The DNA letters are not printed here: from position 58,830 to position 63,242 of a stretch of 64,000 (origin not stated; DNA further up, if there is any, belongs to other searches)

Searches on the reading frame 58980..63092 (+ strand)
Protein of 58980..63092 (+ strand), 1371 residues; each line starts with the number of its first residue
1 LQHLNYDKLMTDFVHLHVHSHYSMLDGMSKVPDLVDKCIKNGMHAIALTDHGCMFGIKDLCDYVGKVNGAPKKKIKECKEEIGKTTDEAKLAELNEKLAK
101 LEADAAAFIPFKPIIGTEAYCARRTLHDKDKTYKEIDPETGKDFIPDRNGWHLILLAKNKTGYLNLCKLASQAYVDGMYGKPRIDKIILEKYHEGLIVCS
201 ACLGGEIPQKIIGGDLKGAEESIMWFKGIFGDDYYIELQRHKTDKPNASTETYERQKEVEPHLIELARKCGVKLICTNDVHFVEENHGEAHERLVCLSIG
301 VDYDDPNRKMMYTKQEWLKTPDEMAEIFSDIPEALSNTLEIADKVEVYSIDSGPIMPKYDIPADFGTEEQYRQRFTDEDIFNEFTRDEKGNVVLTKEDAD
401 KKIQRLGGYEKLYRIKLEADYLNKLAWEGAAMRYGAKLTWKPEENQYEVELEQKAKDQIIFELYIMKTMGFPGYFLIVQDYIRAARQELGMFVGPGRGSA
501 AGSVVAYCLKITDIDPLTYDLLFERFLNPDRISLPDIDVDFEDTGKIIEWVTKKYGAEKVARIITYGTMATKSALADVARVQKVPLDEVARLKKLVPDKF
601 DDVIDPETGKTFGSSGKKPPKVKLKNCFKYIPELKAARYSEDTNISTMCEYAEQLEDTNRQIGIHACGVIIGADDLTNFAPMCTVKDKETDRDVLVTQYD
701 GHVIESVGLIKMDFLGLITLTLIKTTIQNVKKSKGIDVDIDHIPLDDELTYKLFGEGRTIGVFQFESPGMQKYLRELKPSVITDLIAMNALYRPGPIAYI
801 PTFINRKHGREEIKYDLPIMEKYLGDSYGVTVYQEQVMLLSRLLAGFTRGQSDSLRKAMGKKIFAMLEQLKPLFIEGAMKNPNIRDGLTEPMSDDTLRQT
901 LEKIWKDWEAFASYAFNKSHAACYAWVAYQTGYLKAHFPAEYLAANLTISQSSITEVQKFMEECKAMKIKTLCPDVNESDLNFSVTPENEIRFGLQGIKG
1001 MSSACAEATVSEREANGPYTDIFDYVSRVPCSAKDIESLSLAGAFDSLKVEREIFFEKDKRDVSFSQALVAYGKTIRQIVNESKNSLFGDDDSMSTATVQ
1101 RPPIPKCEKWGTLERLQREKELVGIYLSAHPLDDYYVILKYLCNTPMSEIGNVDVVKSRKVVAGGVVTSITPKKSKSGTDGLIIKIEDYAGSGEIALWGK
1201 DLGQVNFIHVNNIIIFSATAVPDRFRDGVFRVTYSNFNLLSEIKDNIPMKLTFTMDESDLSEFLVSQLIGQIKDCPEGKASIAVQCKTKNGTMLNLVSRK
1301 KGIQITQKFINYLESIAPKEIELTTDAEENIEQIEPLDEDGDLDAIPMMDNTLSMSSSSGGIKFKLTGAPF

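Call 82: search_protein_families(library=pfam, proteins=[window:58980-63092:+], max_evalue=0.00001)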
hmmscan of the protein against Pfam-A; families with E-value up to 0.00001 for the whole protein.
window:58980-63092:+ (1371 aa): 4 families
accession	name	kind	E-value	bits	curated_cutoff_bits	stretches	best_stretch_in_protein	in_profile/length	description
PF07733.18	DNA_pol3_alpha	-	6.1e-80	269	23.9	1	421-716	2-260/260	Bacterial DNA polymerase III alpha NTPase domain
PF17657.6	DNA_pol3_finger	-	6.1e-56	188.8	22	1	719-881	1-165/166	Bacterial DNA polymerase III alpha subunit finger domain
PF02811.25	PHP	-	2.7e-44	151.9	26.4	1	15-241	1-164/164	PHP domain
PF14579.12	HHH_6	-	9.5e-23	80.7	25.6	1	969-1053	2-88/90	Helix-hairpin-helix motif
